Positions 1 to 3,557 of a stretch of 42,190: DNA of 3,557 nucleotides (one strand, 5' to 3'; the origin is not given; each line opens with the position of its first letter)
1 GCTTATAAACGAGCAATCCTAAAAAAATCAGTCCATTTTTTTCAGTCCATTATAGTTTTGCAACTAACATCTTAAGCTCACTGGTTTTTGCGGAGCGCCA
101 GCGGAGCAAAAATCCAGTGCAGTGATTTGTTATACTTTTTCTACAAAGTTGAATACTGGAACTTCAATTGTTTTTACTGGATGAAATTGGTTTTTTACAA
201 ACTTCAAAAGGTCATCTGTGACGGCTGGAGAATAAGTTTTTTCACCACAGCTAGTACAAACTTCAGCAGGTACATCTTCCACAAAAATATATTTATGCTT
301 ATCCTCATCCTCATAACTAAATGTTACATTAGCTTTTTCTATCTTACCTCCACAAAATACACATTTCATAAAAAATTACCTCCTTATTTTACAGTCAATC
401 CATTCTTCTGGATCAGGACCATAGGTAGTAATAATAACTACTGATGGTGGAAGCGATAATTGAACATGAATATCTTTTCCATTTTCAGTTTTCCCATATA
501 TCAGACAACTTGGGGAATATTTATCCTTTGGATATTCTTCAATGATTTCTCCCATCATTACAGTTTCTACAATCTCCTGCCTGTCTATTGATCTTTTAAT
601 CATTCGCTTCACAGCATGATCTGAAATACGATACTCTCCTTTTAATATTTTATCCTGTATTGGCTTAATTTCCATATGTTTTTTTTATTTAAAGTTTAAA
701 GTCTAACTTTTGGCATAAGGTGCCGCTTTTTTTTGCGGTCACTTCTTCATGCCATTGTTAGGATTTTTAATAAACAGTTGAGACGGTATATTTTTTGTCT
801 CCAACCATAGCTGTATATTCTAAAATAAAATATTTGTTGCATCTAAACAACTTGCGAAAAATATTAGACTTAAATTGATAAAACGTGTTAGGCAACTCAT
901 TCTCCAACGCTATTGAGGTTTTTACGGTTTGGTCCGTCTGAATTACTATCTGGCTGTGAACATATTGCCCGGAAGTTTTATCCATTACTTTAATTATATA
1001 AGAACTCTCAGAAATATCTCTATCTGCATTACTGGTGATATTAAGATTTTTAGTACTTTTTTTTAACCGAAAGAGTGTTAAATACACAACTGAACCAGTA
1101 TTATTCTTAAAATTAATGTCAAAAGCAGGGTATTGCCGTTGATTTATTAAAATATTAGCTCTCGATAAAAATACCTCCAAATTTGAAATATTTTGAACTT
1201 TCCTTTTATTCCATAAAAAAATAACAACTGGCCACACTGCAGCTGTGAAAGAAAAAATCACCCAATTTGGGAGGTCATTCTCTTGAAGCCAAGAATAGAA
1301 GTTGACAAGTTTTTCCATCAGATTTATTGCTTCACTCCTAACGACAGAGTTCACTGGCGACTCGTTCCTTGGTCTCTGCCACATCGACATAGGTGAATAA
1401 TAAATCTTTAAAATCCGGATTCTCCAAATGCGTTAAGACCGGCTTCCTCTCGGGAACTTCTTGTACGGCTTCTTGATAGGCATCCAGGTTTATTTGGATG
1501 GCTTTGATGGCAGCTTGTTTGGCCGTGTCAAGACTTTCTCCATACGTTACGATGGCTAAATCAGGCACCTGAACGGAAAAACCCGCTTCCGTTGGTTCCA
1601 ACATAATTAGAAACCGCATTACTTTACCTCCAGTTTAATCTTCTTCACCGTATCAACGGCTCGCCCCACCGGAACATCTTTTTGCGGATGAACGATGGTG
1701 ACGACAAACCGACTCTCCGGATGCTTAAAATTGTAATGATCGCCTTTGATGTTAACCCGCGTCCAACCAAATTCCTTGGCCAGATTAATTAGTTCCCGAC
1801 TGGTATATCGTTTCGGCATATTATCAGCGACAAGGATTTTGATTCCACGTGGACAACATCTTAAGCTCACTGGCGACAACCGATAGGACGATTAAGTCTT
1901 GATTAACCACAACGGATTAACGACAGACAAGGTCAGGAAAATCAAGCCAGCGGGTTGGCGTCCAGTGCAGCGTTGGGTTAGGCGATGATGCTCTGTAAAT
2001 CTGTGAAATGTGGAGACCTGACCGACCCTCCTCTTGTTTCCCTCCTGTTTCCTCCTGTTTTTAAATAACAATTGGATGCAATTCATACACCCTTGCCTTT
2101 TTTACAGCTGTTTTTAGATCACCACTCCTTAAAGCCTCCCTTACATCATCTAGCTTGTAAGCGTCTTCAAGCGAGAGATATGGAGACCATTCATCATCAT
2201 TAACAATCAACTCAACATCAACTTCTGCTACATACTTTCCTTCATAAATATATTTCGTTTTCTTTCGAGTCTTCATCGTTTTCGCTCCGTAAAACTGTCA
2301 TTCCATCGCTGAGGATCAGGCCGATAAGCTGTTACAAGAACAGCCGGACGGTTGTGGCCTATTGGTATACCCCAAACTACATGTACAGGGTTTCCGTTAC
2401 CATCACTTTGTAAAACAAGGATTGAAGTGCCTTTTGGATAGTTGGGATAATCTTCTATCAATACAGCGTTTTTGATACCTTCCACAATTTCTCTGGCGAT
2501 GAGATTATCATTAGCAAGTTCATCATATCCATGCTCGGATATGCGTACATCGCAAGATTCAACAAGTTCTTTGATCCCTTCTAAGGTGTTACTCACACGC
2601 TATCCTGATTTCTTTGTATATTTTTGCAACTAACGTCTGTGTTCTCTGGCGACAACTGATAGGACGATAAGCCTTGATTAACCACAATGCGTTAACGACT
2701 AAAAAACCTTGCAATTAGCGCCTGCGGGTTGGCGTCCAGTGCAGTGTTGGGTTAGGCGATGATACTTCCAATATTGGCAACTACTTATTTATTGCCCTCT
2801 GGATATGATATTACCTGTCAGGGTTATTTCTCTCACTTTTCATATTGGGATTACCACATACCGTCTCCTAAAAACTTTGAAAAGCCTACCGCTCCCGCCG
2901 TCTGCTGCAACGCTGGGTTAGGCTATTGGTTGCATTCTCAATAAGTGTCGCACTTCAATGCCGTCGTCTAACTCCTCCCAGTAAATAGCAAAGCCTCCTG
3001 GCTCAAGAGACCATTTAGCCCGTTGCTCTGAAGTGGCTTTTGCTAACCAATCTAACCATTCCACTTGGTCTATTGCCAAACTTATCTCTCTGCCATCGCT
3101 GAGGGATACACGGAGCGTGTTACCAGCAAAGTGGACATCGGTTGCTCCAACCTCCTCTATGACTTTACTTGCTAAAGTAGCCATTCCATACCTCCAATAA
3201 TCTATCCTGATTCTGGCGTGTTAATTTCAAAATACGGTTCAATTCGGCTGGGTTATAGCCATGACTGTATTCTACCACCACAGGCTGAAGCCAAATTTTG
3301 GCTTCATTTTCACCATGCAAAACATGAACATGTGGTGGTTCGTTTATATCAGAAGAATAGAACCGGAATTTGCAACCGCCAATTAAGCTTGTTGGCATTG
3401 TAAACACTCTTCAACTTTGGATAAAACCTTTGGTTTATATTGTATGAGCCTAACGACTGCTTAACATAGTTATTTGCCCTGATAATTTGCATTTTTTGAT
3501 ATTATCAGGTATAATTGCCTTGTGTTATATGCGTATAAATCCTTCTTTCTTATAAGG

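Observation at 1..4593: Intact chromosomal integron whose cassette array continues past the window edge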

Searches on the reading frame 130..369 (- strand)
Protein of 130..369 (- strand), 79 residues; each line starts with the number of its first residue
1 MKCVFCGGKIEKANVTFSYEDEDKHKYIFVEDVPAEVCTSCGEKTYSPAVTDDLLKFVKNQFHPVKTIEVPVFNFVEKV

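Call 3: search_protein_families(library=pfam, proteins=[window:130-369:-], max_evalue=0.01)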
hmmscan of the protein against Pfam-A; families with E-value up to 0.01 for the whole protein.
window:130-369:- (79 aa): 4 families
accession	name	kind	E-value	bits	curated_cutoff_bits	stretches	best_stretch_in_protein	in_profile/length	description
PF15731.11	MqsA_antitoxin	-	3.3e-05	24.4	30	1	1-66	1-65/131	Antitoxin component of bacterial toxin-antitoxin system, MqsA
PF25207.1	DUF7837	-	0.00076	19.9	27.8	1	2-43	7-42/47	Domain of unknown function (DUF7837)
PF14122.12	YokU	-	0.002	18.5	27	1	2-69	1-65/87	YokU-like protein, putative antitoxin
PF14149.11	YhfH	-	0.0045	17.2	27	0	29-44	7-22/37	YhfH-like protein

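Call 5: search_protein_families(library=ncbifam, proteins=[window:130-369:-], max_evalue=0.01)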
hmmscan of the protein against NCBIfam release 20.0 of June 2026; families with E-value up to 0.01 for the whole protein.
window:130-369:- (79 aa): 3 families
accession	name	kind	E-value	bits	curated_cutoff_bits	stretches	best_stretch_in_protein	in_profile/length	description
TIGR03831.1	YgiT_finger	domain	5.6e-09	36.1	20.2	1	3-48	1-45/46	YgiT-type zinc finger protein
TIGR03829.1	YokU_near_AblA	hypoth_equivalog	0.003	17.8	90.85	1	2-71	1-67/89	YokU family protein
TIGR03830.1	CxxCG_CxxCG_HTH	subfamily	0.0065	16.3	61.8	1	3-58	1-54/127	type II TA system antitoxin MqsA family protein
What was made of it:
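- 68..706 (-): Cassette 4 (639 bp). DUF4258 toxin-like protein (376-675) and a YgiT/MqsA-type zinc-finger protein (130-369). TIGR03831 YgiT_finger at 5.6e-9, above its cutoff (call 5).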

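Call 40: search_protein_families(library=padloc, proteins=[window:130-369:-], max_evalue=0.01)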
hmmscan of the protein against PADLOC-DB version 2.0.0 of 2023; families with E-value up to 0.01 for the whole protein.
window:130-369:- (79 aa): 0 families

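Call 46: find_encoding_contigs(protein=window:130-369:-, flank=10000, max_places=10)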
Protein window:130-369:- (79 aa): no gene with exactly this product is on record in the collection.

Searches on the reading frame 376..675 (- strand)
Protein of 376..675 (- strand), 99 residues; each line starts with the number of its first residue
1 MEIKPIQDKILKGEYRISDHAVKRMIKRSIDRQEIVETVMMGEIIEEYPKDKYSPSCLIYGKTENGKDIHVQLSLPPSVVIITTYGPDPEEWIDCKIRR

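Call 3: search_protein_families(library=pfam, proteins=[window:376-675:-], max_evalue=0.01)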
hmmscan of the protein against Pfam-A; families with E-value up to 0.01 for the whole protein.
window:376-675:- (99 aa): 1 family
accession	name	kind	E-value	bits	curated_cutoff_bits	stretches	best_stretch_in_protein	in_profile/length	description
PF14076.12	DUF4258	-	2e-22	79.7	25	1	17-85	1-70/71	Domain of unknown function (DUF4258)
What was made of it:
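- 68..706 (-): Pfam DUF4258 at 2e-22 (call 3).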

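Call 5: search_protein_families(library=ncbifam, proteins=[window:376-675:-], max_evalue=0.01)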
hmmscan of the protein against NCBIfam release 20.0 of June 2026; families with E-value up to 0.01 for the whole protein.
window:376-675:- (99 aa): 0 families

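Call 40: search_protein_families(library=padloc, proteins=[window:376-675:-], max_evalue=0.01)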
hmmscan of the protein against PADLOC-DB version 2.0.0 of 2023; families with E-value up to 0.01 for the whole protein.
window:376-675:- (99 aa): 0 families

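Call 47: find_encoding_contigs(protein=window:376-675:-, flank=10000, max_places=10)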
Protein window:376-675:- (99 aa): no gene with exactly this product is on record in the collection.

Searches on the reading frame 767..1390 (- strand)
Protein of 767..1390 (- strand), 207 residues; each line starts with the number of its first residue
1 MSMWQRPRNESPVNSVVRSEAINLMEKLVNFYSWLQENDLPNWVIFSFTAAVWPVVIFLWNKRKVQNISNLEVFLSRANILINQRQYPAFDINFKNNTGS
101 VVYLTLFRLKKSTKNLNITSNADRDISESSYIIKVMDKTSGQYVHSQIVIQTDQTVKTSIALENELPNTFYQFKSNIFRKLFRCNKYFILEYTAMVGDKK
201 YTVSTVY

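Call 3: search_protein_families(library=pfam, proteins=[window:767-1390:-], max_evalue=0.01)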
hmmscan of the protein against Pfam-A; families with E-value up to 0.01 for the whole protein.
window:767-1390:- (207 aa): 0 families

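Call 5: search_protein_families(library=ncbifam, proteins=[window:767-1390:-], max_evalue=0.01)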
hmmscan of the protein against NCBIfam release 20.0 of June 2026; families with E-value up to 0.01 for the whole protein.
window:767-1390:- (207 aa): 0 families

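Call 40: search_protein_families(library=padloc, proteins=[window:767-1318:-], max_evalue=0.01)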
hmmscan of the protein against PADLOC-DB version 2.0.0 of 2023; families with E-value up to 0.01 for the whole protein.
window:767-1318:- (183 aa): 0 families

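Call 56: find_homologous_proteins(query=window:767-1318:-, max_evalue=0.001)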
Query window:767-1318:- (183 aa): 8 proteins with E <= 0.001 among 20 candidates.
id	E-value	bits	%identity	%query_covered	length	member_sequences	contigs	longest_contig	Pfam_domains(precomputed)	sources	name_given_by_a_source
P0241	2.5e-114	397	100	100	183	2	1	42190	-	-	-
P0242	1.8e-55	205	55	96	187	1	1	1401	-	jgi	-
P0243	1.0e-52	196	51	98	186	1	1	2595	-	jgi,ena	-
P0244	1.1e-46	177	46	98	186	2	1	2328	-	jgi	jgi:hypothetical protein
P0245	2.8e-46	175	45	98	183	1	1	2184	-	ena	-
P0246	3.6e-46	175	46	98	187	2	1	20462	-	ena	-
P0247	2.0e-45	173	46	98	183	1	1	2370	-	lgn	-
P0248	1.8e-44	169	45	96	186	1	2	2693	-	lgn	-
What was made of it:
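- Tried and rejected: The orphan 183-aa cassette protein has only 7 relatives (call 56).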

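Call 57: find_encoding_contigs(protein=P0246, flank=6000, max_places=3)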
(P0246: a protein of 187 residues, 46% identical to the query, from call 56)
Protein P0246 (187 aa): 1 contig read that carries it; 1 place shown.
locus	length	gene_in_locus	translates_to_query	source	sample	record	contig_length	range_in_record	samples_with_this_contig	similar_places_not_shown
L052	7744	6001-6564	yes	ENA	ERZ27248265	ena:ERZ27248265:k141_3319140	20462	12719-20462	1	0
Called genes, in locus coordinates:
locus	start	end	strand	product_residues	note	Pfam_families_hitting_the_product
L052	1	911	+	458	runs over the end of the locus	PF01420:Methylase_S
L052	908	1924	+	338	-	PF12358:DUF3644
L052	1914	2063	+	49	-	-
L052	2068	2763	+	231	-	PF18755:RAMA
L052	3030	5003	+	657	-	-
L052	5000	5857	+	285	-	PF08861:DUF1828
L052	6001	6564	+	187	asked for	-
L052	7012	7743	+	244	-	?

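Call 58: find_encoding_contigs(protein=P0243, flank=3000, max_places=3)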
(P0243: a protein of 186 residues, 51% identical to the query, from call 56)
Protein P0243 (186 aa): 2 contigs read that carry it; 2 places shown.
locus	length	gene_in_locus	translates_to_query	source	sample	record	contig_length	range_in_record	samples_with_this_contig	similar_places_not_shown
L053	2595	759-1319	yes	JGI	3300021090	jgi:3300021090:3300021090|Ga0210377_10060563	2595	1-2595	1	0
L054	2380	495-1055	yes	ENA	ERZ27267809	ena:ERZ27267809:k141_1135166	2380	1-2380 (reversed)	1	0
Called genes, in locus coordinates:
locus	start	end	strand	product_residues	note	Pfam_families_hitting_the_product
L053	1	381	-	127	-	?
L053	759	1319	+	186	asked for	-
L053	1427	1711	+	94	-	-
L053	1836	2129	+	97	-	-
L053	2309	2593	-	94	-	?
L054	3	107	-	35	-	?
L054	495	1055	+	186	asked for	-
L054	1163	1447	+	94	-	-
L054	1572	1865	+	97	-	-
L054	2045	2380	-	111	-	?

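Call 67: predict_structure(alignment_id=A7)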
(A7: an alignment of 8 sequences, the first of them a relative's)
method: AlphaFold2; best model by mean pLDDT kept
length: 183 residues; sequences in the alignment: 8
mean_pLDDT: 71.6   pTM: 0.61
mean pLDDT of the five models: 71.6, 70.6, 70.0, 69.7, 69.5
residues with pLDDT >= 90: 2; 70-90: 105; 50-70: 70; < 50: 6
segments of 3 or more residues with pLDDT < 50: 100-104
pLDDT, mean of each block of 10 residues (from residue 1): 62 65 74 69 81 77 80 88 76 60 54 56 80 77 72 56 79 85 73
secondary structure, 60 per line:
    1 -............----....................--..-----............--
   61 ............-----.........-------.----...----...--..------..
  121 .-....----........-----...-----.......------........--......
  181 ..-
elements in order: H2-13 H18-37 E47-58 E61-72 E78-86 E99-101 E106-108 E119-121 E123-126 E131-138 H152-158 E165-172 E175-182
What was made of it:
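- Tried and rejected: The AlphaFold model has pLDDT 71.6 and shows a TM helix plus a beta-sandwich (call 67).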

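Call 69: fold_search(model_id=the predicted structure, library=pdb)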
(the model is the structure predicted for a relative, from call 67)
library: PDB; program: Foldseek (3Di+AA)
matches with E <= 10: 861; with E <= 0.001: 0
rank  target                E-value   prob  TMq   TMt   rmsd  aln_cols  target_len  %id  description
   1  7zdz_C                2.7e-03  0.99  0.32  0.21  10.6       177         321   11  Cryo-EM structure of the human inward-rectifier potassium 2.1 channel (Kir2.1) (released 2022-09-28)
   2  1fie_A                3.8e-03  0.99  0.29  0.09  12.3       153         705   10  RECOMBINANT HUMAN COAGULATION FACTOR XIII (released 1997-02-12)
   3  1ggu_B                4.4e-03  1.00  0.32  0.10  12.7       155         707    9  HUMAN FACTOR XIII WITH CALCIUM BOUND IN THE ION SITE (released 1999-09-16)
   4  8oxy_A                4.7e-03  1.00  0.32  0.10  11.7       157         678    8  Transglutaminase 3 without calcium in complex with DH patient-derived Fab DH63-B02 (released 2023-10-18)
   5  7zdz_B                5.2e-03  0.94  0.29  0.19  10.9       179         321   13  Cryo-EM structure of the human inward-rectifier potassium 2.1 channel (Kir2.1) (released 2022-09-28)
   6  1xvs_A                5.5e-03  0.99  0.32  0.43   6.8       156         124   12  Crystal structure of apaG Protein from Vibrio cholerae (released 2004-12-14)
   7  9leg_B                5.5e-03  0.98  0.32  0.18  18.4       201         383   11  AMO complex (released 2026-02-04)
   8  7kzp_Q                6.2e-03  0.98  0.33  0.10  14.7       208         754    8  Structure of the human Fanconi anaemia Core complex (released 2021-03-10)
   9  1ggt_A                6.5e-03  0.99  0.31  0.09  10.1       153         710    9  THREE-DIMENSIONAL STRUCTURE OF A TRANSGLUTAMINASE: HUMAN BLOOD COAGULATION FACTOR XIII (released 1995-07-31)
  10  1evu_B                6.5e-03  0.99  0.33  0.10   9.6       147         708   12  HUMAN FACTOR XIII WITH CALCIUM BOUND IN THE ION SITE (released 2000-05-10)
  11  4kkp_B                6.5e-03  0.99  0.30  0.25   9.4       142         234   10  Crystal structure of Vibrio cholerae RbmA (crystal form 2) (released 2013-05-22)
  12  7uzs                  6.5e-03  0.97  0.28  0.10  10.8       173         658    7  Protein 4.2 (local refinement from consensus reconstruction of ankyrin complex classes) (released 2022-07-20)
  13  8b7d                  6.9e-03  0.99  0.33  0.40  11.2       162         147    9  Luminal domain of TMEM106B (released 2023-07-19)
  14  1ggy_A                7.3e-03  0.97  0.29  0.09  11.7       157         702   13  HUMAN FACTOR XIII WITH YTTERBIUM BOUND IN THE ION SITE (released 1999-02-16)
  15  4i3g_B                7.7e-03  0.89  0.25  0.08  12.3       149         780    5  Crystal Structure of DesR, a beta-glucosidase from Streptomyces venezuelae in complex with D-glucose. (released 2013-02-20)
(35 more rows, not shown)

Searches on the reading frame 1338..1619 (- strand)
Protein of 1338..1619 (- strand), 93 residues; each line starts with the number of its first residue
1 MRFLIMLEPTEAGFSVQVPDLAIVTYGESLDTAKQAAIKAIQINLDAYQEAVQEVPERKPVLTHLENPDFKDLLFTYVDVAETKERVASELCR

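Call 3: search_protein_families(library=pfam, proteins=[window:1338-1619:-], max_evalue=0.01)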
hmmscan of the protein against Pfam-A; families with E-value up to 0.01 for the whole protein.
window:1338-1619:- (93 aa): 1 family
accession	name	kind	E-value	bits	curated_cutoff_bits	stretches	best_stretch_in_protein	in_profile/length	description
PF15919.11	HicB_lk_antitox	-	5.8e-10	39.8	27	1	4-84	2-84/123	HicB_like antitoxin of bacterial toxin-antitoxin system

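Call 5: search_protein_families(library=ncbifam, proteins=[window:1338-1619:-], max_evalue=0.01)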
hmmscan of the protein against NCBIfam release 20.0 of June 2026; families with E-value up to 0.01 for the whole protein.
window:1338-1619:- (93 aa): 0 families

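Call 40: search_protein_families(library=padloc, proteins=[window:1338-1619:-], max_evalue=0.01)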
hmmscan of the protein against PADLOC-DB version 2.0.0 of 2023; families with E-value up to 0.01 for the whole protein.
window:1338-1619:- (93 aa): 0 families

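Call 50: find_encoding_contigs(protein=window:1338-1619:-, flank=10000, max_places=10)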
Protein window:1338-1619:- (93 aa): 1 contig read that carries it; 1 place shown.
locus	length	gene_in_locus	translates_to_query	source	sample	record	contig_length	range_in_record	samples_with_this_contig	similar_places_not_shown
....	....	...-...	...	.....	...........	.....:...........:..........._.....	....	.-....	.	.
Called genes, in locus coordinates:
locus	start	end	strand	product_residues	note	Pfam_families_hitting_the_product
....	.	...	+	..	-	?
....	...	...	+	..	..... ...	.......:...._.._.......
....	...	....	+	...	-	-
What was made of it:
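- Tried and rejected: ATG 1819 and ATG 1318 fit the cassette boundaries and the database gene calls (calls 50, 56).
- The same fused hicAB+TM unit is seen in two other samples (call 50).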

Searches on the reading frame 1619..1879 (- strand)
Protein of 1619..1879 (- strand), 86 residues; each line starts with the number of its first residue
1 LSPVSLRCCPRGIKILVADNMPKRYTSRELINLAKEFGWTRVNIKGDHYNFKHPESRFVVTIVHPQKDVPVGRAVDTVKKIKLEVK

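Call 3: search_protein_families(library=pfam, proteins=[window:1619-1879:-], max_evalue=0.01)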
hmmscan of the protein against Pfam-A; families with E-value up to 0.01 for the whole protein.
window:1619-1879:- (86 aa): 1 family
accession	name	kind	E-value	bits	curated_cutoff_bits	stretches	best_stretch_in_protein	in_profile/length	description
PF07927.17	HicA_toxin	-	3e-10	40.5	27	1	27-72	1-47/58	HicA toxin of bacterial toxin-antitoxin,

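Call 5: search_protein_families(library=ncbifam, proteins=[window:1619-1879:-], max_evalue=0.01)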
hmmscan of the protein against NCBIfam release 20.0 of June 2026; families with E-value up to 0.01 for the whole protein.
window:1619-1879:- (86 aa): 0 families

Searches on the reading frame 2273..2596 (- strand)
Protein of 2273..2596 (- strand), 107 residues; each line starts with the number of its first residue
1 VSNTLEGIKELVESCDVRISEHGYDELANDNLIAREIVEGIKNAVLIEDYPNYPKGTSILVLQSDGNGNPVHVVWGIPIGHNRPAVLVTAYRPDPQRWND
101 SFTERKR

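Call 3: search_protein_families(library=pfam, proteins=[window:2273-2596:-], max_evalue=0.01)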
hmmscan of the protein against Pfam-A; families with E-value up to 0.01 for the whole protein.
window:2273-2596:- (107 aa): 1 family
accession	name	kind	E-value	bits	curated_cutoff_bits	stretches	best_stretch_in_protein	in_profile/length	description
PF14076.12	DUF4258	-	7.7e-15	55.4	25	1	19-92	1-71/71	Domain of unknown function (DUF4258)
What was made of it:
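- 1857..2633 (-): Cassette 2 (777 bp). DUF4258 toxin-like protein (2273-2596) and a 71-aa partner ORF (2061-2276). Pfam DUF4258 at 7.7e-15 (call 3).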

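Call 5: search_protein_families(library=ncbifam, proteins=[window:2273-2596:-], max_evalue=0.01)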
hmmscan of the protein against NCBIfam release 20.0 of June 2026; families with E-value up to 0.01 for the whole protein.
window:2273-2596:- (107 aa): 0 families

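Call 40: search_protein_families(library=padloc, proteins=[window:2273-2596:-], max_evalue=0.01)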
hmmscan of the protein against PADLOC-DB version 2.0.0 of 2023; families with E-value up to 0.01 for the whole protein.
window:2273-2596:- (107 aa): 0 families

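Call 49: find_encoding_contigs(protein=window:2273-2596:-, flank=10000, max_places=10)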
Protein window:2273-2596:- (107 aa): no gene with exactly this product is on record in the collection.

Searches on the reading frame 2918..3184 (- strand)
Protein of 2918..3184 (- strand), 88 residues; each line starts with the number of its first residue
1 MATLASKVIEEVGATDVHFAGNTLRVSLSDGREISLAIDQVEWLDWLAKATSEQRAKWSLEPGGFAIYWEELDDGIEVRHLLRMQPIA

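Call 3: search_protein_families(library=pfam, proteins=[window:2918-3184:-], max_evalue=0.01)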
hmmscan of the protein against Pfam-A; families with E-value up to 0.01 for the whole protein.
window:2918-3184:- (88 aa): 1 family
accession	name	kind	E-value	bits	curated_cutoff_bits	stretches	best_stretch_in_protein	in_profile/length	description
PF10387.14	DUF2442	-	7.3e-13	49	23.9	1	15-82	2-67/72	Protein of unknown function (DUF2442)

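Call 5: search_protein_families(library=ncbifam, proteins=[window:2918-3184:-], max_evalue=0.01)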
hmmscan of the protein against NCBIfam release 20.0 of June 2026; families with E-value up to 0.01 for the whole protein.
window:2918-3184:- (88 aa): 0 families

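Call 40: search_protein_families(library=padloc, proteins=[window:2918-3184:-], max_evalue=0.01)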
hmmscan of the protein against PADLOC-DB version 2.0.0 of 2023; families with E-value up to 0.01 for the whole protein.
window:2918-3184:- (88 aa): 0 families

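Call 48: find_encoding_contigs(protein=window:2918-3184:-, flank=10000, max_places=10)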
Protein window:2918-3184:- (88 aa): no gene with exactly this product is on record in the collection.
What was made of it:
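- Tried and rejected: Look-ups of four cassette proteins found nothing (calls 46-49).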

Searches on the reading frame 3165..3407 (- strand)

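Call 3: search_protein_families(library=pfam, proteins=[window:3165-3407:-], max_evalue=0.01)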
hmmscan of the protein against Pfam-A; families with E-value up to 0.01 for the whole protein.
window:3165-3407:- (80 aa): 1 family
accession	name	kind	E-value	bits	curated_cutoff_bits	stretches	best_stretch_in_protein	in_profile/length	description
PF13711.11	DUF4160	-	1.1e-17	64.4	23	1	11-75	1-65/65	Domain of unknown function (DUF4160)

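Call 5: search_protein_families(library=ncbifam, proteins=[window:3165-3407:-], max_evalue=0.01)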
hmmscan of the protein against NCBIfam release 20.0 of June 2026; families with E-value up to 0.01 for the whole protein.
window:3165-3407:- (80 aa): 1 family
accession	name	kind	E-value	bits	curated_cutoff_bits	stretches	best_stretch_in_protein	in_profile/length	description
NF048015.1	toxin_DhiT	equivalog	3.3e-07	30.8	100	1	11-76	9-75/84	type II toxin-antitoxin system toxin DhiT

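Call 40: search_protein_families(library=padloc, proteins=[window:3165-3407:-], max_evalue=0.01)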
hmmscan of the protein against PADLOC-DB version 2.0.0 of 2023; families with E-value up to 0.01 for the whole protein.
window:3165-3407:- (80 aa): 0 families
